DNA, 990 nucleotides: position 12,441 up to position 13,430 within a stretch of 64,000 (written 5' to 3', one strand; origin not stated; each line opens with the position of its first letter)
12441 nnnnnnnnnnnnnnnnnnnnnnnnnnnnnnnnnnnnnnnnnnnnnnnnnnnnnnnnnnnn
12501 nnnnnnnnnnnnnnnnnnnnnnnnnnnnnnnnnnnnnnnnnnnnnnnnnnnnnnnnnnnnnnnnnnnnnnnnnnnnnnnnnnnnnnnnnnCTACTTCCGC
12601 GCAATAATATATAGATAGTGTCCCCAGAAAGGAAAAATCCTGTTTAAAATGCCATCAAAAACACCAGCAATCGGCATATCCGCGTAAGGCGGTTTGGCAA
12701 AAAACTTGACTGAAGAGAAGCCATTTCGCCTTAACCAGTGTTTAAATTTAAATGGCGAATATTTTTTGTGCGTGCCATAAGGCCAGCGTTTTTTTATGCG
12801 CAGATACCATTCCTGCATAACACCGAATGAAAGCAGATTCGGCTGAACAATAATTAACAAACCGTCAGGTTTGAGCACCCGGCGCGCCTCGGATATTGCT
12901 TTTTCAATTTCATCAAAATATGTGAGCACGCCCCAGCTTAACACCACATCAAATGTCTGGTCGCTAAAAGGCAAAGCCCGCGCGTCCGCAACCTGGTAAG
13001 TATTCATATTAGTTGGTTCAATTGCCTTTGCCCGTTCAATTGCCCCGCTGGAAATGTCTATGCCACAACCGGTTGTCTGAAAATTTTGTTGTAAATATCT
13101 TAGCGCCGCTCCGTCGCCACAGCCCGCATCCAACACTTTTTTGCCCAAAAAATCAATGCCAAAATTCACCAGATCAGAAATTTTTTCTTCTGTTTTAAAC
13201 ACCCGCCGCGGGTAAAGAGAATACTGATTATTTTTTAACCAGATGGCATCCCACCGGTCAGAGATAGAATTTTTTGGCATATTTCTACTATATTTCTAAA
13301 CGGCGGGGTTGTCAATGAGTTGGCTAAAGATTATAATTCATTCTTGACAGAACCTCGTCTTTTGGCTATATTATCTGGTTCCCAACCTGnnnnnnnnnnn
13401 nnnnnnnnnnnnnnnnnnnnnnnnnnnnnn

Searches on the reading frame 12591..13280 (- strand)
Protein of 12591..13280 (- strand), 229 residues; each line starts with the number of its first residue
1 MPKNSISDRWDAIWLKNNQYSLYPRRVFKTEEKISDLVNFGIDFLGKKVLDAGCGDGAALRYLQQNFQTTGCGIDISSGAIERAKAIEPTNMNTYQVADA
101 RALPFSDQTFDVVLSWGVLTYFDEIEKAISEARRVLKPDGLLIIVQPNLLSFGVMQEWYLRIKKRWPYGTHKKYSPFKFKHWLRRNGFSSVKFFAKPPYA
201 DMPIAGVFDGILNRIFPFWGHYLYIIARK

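Call 3: search_protein_families(library=pfam, proteins=[window:12591-13280:-], max_evalue=1)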
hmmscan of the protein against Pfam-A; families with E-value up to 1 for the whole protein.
window:12591-13280:- (229 aa): 20 families
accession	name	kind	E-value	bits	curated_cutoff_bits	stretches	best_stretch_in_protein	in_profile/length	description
PF08241.18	Methyltransf_11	-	2.3e-24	86.3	21.2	1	50-144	1-95/95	Methyltransferase domain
PF13489.12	Methyltransf_23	-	6.9e-23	81.6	27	1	32-189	7-160/164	Methyltransferase domain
PF13649.12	Methyltransf_25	-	1.3e-21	77.5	27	1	49-140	1-97/97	Methyltransferase domain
PF13847.12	Methyltransf_31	-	2e-18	66.9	27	1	46-154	4-114/145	Methyltransferase domain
PF08242.18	Methyltransf_12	-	3.7e-16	60.1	30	1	50-142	1-98/98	Methyltransferase domain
PF01209.24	Ubie_methyltran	-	2.1e-10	40.8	20.1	1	6-148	16-155/233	ubiE/COQ5 methyltransferase family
PF07021.18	MetW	-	3.2e-08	33.9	21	1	46-167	14-128/193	Methionine biosynthesis protein MetW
PF05175.20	MTS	-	4.2e-05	23.7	23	1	46-148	32-142/170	Methyltransferase small domain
PF08003.17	Methyltransf_9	-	5.6e-05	22.7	23.8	1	42-195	112-267/315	Protein of unknown function (DUF1698)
PF02353.26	CMAS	-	6.4e-05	22.8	27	1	46-144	63-164/273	Mycolic acid cyclopropane synthetase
PF05148.21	Methyltransf_8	-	0.0011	19.3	27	1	94-145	107-157/219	Hypothetical methyltransferase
PF03848.20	TehB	-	0.0013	18.6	20.4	1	47-145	32-133/193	Tellurite resistance protein TehB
PF01728.25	FtsJ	-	0.0028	18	24.1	1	40-115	16-97/181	FtsJ-like methyltransferase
PF01739.24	CheR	-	0.0062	16.4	27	1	107-146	134-175/195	CheR methyltransferase, SAM binding domain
PF05219.18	DREV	-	0.028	14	26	1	43-144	92-186/265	DREV methyltransferase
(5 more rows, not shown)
